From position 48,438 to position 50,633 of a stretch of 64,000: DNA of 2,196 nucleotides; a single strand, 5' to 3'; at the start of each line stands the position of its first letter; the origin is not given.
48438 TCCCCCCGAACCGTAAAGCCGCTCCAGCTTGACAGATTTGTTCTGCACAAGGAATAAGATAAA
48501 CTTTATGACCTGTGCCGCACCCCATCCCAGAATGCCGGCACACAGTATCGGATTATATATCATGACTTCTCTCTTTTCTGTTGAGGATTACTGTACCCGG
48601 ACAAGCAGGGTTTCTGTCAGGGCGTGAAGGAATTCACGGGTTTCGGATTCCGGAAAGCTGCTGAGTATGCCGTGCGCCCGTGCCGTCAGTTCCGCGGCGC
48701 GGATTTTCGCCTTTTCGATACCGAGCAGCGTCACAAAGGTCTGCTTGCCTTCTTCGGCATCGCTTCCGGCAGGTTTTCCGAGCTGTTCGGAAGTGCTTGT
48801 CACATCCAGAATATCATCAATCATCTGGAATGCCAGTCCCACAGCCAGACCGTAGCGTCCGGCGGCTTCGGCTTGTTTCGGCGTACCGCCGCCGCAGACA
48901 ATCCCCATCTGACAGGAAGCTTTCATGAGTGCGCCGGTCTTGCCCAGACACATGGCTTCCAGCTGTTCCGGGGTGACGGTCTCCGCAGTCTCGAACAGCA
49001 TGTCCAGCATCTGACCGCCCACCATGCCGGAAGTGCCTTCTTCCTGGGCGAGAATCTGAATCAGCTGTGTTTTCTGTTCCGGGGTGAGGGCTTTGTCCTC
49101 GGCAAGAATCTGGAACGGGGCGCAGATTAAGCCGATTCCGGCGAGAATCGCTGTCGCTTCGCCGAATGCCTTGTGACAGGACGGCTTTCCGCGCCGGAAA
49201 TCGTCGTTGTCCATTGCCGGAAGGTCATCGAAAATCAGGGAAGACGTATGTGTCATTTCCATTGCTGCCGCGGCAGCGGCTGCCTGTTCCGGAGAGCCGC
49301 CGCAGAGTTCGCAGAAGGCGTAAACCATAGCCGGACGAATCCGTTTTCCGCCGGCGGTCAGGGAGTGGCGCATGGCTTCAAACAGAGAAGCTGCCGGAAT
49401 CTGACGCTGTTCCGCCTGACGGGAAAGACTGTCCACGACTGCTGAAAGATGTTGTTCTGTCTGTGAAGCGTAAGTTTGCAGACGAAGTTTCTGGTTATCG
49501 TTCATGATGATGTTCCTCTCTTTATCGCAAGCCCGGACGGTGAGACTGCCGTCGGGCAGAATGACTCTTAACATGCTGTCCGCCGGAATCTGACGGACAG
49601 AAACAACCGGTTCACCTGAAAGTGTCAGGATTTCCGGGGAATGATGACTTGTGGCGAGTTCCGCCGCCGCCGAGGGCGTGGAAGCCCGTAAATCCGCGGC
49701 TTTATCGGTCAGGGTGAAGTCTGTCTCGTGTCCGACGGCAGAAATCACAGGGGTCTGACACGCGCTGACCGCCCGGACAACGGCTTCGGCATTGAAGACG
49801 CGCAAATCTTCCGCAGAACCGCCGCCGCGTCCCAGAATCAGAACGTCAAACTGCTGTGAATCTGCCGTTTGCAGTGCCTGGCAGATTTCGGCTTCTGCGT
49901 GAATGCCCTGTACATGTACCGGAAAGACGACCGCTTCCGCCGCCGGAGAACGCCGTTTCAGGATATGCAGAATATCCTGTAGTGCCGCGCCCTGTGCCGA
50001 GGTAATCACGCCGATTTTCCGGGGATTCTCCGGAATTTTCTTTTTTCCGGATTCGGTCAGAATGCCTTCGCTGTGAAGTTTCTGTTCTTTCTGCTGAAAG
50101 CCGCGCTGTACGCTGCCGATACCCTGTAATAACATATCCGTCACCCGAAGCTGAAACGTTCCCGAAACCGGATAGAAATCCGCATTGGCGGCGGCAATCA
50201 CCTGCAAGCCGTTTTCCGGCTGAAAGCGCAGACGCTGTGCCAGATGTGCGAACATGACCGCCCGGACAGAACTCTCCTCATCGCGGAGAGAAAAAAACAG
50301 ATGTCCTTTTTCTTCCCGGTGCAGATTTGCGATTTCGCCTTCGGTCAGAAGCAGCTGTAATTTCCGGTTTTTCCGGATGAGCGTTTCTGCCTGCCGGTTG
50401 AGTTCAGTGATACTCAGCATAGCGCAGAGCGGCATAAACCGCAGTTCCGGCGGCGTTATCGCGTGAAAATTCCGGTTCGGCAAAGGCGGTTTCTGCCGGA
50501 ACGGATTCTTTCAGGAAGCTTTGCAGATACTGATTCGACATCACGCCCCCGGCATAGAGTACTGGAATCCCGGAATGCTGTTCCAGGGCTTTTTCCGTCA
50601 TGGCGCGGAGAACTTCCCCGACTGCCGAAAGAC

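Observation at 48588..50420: XseA lacking its XseB-binding coiled coil, no xseB gene between xseA and ispA, and an in-frame read-through into ispA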

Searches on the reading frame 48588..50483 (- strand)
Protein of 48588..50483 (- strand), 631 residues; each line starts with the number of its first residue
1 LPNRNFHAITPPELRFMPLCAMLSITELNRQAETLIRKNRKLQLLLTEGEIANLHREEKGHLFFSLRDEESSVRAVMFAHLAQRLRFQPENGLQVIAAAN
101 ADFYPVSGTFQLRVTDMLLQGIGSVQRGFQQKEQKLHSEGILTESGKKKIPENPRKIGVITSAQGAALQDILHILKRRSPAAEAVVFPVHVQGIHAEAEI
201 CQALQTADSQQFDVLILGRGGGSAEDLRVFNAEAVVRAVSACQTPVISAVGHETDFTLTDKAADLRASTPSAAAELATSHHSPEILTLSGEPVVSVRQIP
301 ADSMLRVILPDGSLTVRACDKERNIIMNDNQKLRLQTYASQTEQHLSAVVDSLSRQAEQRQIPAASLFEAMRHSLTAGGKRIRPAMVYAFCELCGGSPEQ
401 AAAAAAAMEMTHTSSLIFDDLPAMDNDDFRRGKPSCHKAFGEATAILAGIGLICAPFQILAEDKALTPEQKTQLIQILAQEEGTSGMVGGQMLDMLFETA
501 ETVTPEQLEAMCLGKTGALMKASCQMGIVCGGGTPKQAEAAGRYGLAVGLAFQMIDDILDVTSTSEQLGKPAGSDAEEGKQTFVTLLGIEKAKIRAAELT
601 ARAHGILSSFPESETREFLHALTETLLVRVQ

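Call 3: search_protein_families(library=pfam, proteins=[window:48588-50483:-], max_evalue=0.1)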
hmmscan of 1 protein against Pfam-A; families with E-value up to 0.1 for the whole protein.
window:48588-50483:- (631 aa): 7 families
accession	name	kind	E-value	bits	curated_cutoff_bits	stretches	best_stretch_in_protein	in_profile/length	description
PF02601.20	Exonuc_VII_L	-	9.7e-63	213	35.9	1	142-365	2-211/315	Exonuclease VII, large subunit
PF00348.22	polyprenyl_synt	-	1.6e-60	204.8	27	1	367-594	4-224/251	Polyprenyl synthetase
PF13742.12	tRNA_anti_2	-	2.7e-23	82.4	27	1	23-117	1-94/95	OB-fold nucleic acid binding domain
PF01336.31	tRNA_anti-codon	-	2.1e-07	31.2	27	1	48-117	4-72/75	OB-fold nucleic acid binding domain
PF13354.11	Beta-lactamase2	-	0.044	13.5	22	1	463-530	131-201/214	Beta-lactamase enzyme family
PF17768.7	RecJ_OB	-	0.047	14.2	27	0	52-116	41-107/107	RecJ OB domain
PF03245.18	Phage_lysis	-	0.085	13.5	25.4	0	323-406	6-84/126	Bacteriophage Rz lysis protein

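Call 4: search_protein_families(library=ncbifam, proteins=[window:48588-50483:-], max_evalue=0.1)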
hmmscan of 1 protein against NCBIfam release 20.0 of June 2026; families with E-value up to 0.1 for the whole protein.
window:48588-50483:- (631 aa): 17 families
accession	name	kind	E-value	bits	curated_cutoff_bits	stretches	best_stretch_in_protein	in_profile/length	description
TIGR00237.1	xseA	equivalog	1.1e-99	334.3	180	1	24-282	1-259/389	exodeoxyribonuclease VII large subunit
NF045485.1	FPPsyn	subfamily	4e-88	295.3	275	1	344-629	3-286/288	farnesyl diphosphate synthase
NF045685.1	GGPPSynCrtE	equivalog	2.7e-77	259.7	460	1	336-626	4-288/293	geranylgeranyl diphosphate synthase CrtE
NF040698.1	IdsA_Meth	equivalog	1.5e-62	211.8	468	1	360-593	23-254/328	short chain isoprenyl diphosphate synthase IdsA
NF007877.0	PRK10581.1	equivalog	1.6e-62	211.3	321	1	339-624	4-292/299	(2E,6E)-farnesyl diphosphate synthase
NF041169.1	f2_encap_cargo4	exception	2.9e-61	207.6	450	1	338-603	8-267/334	family 2 encapsulin nanocompartment cargo protein polyprenyl transferase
NF041003.1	GGPP_syn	equivalog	6e-51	173.4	500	1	363-598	24-256/326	geranylgeranyl diphosphate synthase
NF040789.2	gerfarn_diphsyn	equivalog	8.5e-39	133.7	560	1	360-587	24-265/345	geranylfarnesyl diphosphate synthase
NF045549.1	GGPPsyn_IdsB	equivalog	4.2e-37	128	475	1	376-600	62-280/346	geranylgeranyl diphosphate synthase IdsB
NF045628.1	HxpDPsynlarge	equivalog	1.1e-33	116.5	500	1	365-593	21-239/311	hexaprenyl-diphosphate synthase large subunit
TIGR02748.1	GerC3_HepT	equivalog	4.6e-32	111.4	456.55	1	363-595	27-249/319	heptaprenyl diphosphate synthase component II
TIGR02749.1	prenyl_cyano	equivalog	4.1e-31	108.2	383.2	1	342-591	10-249/322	solanesyl diphosphate synthase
NF042417.1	NPPPS_Mycobact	equivalog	5.8e-29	101.2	600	1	365-599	42-266/335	nonaprenyl/(2E,6E)-farnesyl/geranylgeranyl diphosphat synthase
NF008140.0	PRK10888.1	equivalog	1.8e-28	99.8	412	1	374-598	39-253/323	octaprenyl diphosphate synthase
NF040627.1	GFPS_Meth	equivalog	2.9e-25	89.3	600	1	360-623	21-274/285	geranylfarnesyl diphosphate synthase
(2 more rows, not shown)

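Call 17: find_homologous_proteins(query=window:48588-50483:-, region=1-631)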
Query window:48588-50483:-, residues 1-631 (631 aa): 7713 proteins with E <= 0.001 among 8000 candidates; the best 120 are listed.
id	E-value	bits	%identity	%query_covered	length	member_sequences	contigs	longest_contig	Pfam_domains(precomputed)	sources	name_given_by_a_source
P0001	0.0e+0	1337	100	97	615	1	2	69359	PF02601.21,PF00348.23,PF13742.13,PF01336.32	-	-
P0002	0.0e+0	1116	83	97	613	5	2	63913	PF02601.21,PF00348.23,PF13742.13,PF01336.32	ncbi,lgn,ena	-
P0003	4.1e-280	949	71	97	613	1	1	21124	PF02601.21,PF00348.23,PF13742.13,PF01336.32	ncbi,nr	ncbi:MAG: exodeoxyribonuclease VII large subunit [Oscillospiraceae bacterium]|nr:exodeoxyribonucleas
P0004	2.9e-278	943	71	97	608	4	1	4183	PF02601.21,PF00348.23,PF13742.13,PF01336.32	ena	-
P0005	6.1e-270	915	69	97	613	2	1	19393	PF02601.21,PF00348.23,PF13742.13,PF01336.32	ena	-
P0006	2.3e-269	913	69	97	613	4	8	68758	PF02601.21,PF00348.23,PF13742.13,PF01336.32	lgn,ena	-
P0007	5.2e-266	902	69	97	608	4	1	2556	PF02601.21,PF00348.23,PF13742.13,PF01336.32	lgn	-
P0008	4.3e-246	836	64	97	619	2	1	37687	PF02601.21,PF00348.23,PF13742.13,PF01336.32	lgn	-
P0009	9.0e-229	779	63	90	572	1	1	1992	PF02601.21,PF00348.23,PF13742.13,PF01336.32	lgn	-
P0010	7.0e-161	555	66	62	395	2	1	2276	PF02601.21,PF13742.13,PF01336.32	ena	-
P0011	4.7e-93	331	57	42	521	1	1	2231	PF02601.21,PF00348.23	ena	-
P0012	2.1e-92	329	46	37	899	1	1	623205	PF02601.21,PF00348.23,PF13742.13,PF01336.32,PF02609.22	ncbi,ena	-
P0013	2.6e-86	309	59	41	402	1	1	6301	PF00348.23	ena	-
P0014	1.0e-79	287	53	45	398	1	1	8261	PF02601.21,PF13742.13,PF01336.32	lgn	-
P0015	1.4e-79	287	52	44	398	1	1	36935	PF02601.21,PF13742.13,PF01336.32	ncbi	-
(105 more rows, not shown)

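Call 28: find_encoding_contigs(protein=P0001, flank=3000, max_places=6)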
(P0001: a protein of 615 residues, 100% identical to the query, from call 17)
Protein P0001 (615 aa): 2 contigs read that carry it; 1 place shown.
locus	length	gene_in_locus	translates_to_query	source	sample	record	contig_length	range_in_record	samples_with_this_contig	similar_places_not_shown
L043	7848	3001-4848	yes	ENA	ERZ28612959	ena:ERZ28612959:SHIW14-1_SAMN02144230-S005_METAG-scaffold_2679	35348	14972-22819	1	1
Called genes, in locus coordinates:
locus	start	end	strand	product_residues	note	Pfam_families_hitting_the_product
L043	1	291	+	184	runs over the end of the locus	-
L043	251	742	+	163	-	-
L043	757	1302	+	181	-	PF12685:SpoIIIAH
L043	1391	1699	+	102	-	PF03780:Asp23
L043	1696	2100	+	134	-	PF01029:NusB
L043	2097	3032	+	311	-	PF00814:TsaD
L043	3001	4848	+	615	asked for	PF13742:tRNA_anti_2, PF01336:tRNA_anti-codon (weak), PF02601:Exonuc_VII_L, PF00348:polyprenyl_synt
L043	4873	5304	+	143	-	PF02681:DUF212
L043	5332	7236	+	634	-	PF13292:DXP_synthase_N, PF00456:Transketolase_N (weak), PF02779:Transket_pyr, PF02780:Transketolase_C (weak)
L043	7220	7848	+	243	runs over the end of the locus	PF01479:S4, PF01728:FtsJ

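Call 29: find_encoding_contigs(protein=P0002, flank=3000, max_places=6)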
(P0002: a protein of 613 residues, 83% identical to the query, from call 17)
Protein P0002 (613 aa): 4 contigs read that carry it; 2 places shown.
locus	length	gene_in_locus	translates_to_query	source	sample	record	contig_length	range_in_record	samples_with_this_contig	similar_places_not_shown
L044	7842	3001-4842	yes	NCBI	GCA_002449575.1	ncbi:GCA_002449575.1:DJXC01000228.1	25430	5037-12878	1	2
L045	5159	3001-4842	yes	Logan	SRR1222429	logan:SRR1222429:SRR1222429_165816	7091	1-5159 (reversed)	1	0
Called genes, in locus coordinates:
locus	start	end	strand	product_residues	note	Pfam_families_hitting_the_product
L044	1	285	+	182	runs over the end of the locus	-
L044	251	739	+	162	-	-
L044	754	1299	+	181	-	PF12685:SpoIIIAH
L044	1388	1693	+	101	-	PF03780:Asp23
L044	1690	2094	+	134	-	PF01029:NusB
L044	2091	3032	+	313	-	PF00814:TsaD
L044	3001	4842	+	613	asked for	PF13742:tRNA_anti_2, PF01336:tRNA_anti-codon (weak), PF02601:Exonuc_VII_L, PF00348:polyprenyl_synt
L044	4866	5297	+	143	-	PF02681:DUF212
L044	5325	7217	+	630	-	PF13292:DXP_synthase_N, PF00456:Transketolase_N (weak), PF02779:Transket_pyr, PF02780:Transketolase_C (weak)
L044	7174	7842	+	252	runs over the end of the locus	PF01479:S4, PF01728:FtsJ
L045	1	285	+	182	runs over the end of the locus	-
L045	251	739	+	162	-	-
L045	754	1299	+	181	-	PF12685:SpoIIIAH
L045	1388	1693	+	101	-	PF03780:Asp23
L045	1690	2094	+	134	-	PF01029:NusB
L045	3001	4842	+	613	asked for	PF13742:tRNA_anti_2, PF01336:tRNA_anti-codon (weak), PF02601:Exonuc_VII_L, PF00348:polyprenyl_synt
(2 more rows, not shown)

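Call 68: find_encoding_contigs(protein=P0007, flank=1500, max_places=1)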
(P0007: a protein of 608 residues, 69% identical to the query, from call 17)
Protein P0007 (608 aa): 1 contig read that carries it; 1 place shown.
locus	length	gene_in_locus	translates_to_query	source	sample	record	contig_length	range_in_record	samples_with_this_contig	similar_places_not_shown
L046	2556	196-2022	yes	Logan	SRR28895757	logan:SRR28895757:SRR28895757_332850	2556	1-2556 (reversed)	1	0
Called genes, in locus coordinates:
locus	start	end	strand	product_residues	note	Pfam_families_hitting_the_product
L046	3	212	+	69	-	?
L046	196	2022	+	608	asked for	PF13742:tRNA_anti_2, PF01336:tRNA_anti-codon, PF02601:Exonuc_VII_L, PF00348:polyprenyl_synt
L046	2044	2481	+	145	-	PF02681:DUF212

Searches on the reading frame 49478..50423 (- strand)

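Call 22: search_solved_structures(query=window:49478-50423:-, show_alignments=3, max_evalue=0.001)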
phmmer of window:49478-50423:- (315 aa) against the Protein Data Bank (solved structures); distinct sequences matched with E-value up to 0.001: 1.
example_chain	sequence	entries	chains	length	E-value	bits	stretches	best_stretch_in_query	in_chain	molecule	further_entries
8txr_A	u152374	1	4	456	1.3e-61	211.8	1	3-266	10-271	Exodeoxyribonuclease 7 large subunit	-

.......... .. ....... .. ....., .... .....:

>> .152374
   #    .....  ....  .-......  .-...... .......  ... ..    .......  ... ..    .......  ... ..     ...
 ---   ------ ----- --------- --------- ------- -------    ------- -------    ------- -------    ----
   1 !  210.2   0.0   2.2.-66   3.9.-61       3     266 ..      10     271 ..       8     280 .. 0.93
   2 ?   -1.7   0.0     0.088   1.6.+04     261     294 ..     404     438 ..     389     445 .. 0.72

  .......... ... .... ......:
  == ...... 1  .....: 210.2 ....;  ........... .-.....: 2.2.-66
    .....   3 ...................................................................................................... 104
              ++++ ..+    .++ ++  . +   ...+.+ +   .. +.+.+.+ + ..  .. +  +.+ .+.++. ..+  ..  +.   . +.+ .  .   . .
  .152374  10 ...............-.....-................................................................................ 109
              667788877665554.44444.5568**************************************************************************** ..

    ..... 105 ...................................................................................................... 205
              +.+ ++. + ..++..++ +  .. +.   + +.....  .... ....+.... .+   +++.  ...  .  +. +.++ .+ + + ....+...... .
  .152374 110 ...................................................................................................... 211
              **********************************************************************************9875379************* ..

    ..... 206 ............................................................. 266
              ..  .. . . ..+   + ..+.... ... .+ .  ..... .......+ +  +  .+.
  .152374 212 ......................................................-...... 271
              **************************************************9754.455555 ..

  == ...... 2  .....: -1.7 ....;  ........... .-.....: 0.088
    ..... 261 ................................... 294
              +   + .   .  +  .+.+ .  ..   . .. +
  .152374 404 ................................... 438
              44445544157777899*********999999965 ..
